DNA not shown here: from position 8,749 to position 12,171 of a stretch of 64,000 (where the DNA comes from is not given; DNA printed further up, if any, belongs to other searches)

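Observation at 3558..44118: Tandem giant surface proteins, each fused to a cytoplasmic HerA/FtsK/VirB4-type ring ATPase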

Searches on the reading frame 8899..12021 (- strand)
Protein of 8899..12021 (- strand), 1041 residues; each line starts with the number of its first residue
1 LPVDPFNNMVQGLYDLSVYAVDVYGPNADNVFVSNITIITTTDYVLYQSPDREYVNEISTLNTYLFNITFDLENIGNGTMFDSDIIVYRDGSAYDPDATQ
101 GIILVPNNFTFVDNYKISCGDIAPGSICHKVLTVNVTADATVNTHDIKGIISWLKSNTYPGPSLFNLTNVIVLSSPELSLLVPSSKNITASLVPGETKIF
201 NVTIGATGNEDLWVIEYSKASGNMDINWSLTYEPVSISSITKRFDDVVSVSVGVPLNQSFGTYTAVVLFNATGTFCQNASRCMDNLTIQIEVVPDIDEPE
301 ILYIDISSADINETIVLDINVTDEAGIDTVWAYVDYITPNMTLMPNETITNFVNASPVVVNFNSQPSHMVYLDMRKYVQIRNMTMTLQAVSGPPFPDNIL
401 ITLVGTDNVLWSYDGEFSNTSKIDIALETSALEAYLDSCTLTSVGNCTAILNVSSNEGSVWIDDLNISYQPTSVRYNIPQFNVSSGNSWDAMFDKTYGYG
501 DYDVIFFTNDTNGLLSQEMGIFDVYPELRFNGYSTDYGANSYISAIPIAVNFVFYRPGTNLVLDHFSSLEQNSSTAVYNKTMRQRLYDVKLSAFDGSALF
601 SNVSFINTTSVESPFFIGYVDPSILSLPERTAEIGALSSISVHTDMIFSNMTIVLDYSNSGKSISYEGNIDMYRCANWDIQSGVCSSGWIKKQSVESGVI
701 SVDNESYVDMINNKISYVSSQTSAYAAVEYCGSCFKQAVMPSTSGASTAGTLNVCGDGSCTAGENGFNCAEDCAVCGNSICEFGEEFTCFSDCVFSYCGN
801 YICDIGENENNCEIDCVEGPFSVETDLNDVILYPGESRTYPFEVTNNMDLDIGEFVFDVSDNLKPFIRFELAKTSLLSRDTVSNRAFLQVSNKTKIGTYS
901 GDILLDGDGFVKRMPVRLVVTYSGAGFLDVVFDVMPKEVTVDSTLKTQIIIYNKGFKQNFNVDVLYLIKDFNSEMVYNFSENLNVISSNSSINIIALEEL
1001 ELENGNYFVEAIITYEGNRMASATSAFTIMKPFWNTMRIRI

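Call 60: search_protein_families(library=pfam, proteins=[window:8899-12021:-], max_evalue=0.05)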
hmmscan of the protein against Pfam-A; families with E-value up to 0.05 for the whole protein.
window:8899-12021:- (1041 aa): 1 family
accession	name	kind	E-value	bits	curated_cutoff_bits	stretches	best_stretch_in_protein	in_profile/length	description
PF23619.1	Ig_VWA7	-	0.027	15.1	27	0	828-898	8-76/104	VWA7 Ig-like domain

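Call 83: search_protein_families(library=ncbifam, proteins=[window:8899-12021:-], max_evalue=0.01)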
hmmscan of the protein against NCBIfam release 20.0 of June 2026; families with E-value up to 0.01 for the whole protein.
window:8899-12021:- (1041 aa): 0 families
